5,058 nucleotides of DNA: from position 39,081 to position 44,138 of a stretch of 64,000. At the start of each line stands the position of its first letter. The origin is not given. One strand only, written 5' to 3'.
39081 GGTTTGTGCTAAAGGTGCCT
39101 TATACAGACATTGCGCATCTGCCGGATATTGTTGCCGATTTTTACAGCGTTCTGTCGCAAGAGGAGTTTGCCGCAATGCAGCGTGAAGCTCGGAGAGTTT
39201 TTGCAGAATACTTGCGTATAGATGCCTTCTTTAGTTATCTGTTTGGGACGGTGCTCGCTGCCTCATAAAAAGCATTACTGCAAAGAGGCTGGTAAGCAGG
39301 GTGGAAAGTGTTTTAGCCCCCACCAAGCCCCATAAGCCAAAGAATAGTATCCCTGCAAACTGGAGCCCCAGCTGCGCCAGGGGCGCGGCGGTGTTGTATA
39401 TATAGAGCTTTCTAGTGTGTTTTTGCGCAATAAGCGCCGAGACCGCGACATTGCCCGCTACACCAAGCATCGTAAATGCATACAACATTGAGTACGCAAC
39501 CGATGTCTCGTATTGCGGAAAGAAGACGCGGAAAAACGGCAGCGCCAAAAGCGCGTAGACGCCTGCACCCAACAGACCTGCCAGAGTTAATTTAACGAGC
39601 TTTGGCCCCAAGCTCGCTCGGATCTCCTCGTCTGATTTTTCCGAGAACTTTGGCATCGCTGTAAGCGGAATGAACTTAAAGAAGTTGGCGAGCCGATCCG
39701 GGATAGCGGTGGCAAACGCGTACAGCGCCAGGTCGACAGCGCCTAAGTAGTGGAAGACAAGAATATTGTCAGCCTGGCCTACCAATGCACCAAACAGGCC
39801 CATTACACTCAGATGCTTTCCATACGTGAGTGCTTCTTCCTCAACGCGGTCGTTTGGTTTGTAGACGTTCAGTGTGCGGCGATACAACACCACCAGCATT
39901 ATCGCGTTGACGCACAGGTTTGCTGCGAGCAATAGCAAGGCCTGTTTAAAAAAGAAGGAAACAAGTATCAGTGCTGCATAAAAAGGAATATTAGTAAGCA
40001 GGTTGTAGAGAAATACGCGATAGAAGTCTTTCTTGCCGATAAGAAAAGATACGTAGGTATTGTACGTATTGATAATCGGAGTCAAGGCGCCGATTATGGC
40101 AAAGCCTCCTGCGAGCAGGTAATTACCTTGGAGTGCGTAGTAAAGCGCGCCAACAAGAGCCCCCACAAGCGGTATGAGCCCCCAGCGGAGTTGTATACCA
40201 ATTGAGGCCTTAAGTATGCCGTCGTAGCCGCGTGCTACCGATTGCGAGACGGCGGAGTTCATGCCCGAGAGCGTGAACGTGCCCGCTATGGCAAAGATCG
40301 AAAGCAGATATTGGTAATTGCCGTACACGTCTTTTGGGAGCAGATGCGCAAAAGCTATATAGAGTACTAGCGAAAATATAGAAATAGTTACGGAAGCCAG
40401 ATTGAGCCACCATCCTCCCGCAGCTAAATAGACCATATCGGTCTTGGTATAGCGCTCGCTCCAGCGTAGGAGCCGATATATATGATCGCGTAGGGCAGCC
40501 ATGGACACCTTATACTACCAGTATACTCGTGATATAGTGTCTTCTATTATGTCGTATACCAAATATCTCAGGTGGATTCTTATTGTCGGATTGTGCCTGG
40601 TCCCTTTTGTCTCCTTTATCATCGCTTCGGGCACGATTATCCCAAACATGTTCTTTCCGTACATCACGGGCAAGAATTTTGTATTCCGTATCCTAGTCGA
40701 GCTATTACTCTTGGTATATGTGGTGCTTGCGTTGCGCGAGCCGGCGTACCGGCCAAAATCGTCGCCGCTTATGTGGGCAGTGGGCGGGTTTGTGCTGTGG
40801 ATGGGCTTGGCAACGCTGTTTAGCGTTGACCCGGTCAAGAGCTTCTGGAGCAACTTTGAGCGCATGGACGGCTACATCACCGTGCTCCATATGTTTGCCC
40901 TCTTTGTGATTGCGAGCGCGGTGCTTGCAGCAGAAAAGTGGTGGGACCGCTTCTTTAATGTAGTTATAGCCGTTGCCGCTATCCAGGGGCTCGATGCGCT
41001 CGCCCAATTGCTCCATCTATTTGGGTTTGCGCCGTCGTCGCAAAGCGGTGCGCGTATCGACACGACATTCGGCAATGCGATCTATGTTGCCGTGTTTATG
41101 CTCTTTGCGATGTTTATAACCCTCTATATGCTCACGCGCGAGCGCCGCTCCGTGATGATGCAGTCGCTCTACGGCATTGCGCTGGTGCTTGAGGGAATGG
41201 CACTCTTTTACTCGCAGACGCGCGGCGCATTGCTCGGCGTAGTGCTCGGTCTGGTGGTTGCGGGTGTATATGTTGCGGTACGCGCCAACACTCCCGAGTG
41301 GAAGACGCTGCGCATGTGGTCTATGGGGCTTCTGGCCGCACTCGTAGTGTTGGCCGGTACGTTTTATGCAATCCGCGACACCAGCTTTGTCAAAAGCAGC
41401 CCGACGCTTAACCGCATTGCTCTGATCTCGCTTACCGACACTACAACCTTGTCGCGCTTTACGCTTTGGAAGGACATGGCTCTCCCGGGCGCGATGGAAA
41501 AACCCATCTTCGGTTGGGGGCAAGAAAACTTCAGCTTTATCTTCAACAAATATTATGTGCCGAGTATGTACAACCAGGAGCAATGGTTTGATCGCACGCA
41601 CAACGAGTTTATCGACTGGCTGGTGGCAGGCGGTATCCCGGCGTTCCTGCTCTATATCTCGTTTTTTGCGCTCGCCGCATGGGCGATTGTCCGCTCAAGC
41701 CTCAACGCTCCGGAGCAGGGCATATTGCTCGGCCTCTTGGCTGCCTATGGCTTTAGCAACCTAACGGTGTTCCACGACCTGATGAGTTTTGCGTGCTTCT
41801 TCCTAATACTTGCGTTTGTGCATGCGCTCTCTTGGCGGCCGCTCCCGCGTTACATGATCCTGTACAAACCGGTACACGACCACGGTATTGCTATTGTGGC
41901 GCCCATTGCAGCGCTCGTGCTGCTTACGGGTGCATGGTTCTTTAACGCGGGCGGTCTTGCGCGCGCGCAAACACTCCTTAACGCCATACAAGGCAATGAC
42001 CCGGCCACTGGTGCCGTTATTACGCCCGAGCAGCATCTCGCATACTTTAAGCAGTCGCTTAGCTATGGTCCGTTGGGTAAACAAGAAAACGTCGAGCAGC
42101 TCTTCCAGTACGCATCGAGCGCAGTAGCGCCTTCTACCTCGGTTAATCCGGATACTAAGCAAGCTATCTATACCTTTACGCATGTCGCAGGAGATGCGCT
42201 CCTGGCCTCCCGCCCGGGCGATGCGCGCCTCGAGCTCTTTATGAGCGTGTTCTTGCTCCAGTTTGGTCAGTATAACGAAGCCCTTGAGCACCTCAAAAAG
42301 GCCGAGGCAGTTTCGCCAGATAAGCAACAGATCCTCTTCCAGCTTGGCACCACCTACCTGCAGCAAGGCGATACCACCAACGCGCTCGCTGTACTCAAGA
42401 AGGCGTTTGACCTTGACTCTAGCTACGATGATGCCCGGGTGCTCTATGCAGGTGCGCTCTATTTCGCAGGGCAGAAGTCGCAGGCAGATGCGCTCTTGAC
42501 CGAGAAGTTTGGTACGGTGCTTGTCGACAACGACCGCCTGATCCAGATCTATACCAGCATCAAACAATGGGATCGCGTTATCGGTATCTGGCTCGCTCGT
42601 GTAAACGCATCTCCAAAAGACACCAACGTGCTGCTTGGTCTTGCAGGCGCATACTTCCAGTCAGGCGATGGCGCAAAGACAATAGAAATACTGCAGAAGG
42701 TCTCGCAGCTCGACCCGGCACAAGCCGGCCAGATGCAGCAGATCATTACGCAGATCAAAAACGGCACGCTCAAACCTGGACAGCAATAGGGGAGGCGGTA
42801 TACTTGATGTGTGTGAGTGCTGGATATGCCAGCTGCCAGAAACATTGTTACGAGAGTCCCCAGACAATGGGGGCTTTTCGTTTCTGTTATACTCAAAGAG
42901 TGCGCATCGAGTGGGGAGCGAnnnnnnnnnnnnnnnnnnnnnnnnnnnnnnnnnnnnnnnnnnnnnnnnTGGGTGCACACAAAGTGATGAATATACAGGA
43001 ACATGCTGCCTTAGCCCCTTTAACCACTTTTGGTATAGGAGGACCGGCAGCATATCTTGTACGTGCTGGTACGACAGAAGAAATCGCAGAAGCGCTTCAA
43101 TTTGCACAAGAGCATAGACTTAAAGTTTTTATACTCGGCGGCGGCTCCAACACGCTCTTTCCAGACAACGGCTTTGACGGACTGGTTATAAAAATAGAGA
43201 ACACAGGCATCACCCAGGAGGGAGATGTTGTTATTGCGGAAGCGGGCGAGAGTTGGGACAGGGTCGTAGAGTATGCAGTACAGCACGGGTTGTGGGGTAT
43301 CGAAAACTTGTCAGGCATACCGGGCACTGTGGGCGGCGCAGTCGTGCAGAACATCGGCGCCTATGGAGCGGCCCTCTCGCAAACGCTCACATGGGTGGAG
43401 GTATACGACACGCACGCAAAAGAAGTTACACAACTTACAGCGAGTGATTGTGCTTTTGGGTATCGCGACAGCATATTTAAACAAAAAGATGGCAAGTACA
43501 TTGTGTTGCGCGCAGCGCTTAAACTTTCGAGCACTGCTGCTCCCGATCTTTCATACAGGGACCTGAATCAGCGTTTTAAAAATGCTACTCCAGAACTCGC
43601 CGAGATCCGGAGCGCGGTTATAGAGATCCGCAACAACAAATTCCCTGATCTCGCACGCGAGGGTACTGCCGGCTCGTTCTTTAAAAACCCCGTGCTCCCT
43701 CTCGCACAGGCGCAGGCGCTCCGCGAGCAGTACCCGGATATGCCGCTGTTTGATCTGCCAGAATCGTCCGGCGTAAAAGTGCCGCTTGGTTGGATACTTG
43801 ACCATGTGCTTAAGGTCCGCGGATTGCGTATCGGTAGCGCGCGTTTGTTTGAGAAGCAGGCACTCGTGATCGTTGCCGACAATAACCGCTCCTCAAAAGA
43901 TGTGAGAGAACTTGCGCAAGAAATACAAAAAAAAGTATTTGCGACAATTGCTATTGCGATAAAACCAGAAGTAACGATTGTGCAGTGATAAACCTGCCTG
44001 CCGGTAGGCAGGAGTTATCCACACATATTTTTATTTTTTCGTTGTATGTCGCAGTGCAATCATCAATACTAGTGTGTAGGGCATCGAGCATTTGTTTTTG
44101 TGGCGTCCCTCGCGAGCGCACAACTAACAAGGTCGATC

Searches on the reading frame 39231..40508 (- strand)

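Call 94: search_protein_families(library=pfam, proteins=[window:39231-40508:-], max_evalue=0.001)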
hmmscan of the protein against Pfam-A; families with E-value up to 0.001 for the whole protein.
window:39231-40508:- (425 aa): 2 families
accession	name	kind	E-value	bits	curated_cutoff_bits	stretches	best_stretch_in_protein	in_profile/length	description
PF01943.22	Polysacc_synt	-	1.3e-08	35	28.2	1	29-289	2-271/274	Polysaccharide biosynthesis protein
PF13440.11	Polysacc_synt_3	-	4e-07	30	23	1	54-295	3-247/293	Polysaccharide biosynthesis protein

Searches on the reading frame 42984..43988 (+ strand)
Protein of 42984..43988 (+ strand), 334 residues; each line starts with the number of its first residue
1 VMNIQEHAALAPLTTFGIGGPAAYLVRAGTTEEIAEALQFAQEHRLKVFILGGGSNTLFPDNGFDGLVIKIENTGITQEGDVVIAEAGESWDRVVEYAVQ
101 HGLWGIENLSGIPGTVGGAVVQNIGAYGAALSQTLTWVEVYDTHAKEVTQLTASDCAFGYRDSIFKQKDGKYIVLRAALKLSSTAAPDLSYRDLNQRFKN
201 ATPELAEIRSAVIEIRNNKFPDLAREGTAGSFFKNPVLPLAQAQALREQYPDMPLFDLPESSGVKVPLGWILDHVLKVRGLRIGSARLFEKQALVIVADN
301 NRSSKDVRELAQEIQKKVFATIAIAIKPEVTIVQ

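Call 94: search_protein_families(library=pfam, proteins=[window:42984-43988:+], max_evalue=0.001)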
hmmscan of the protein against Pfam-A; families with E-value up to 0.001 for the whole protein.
window:42984-43988:+ (334 aa): 2 families
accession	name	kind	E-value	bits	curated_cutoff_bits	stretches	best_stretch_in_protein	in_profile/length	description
PF01565.28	FAD_binding_4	-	2.2e-26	92.6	26.4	1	23-143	2-131/139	FAD binding domain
PF02873.21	MurB_C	-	1e-18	67.7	27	1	207-333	1-99/99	UDP-N-acetylenolpyruvoylglucosamine reductase, C-terminal domain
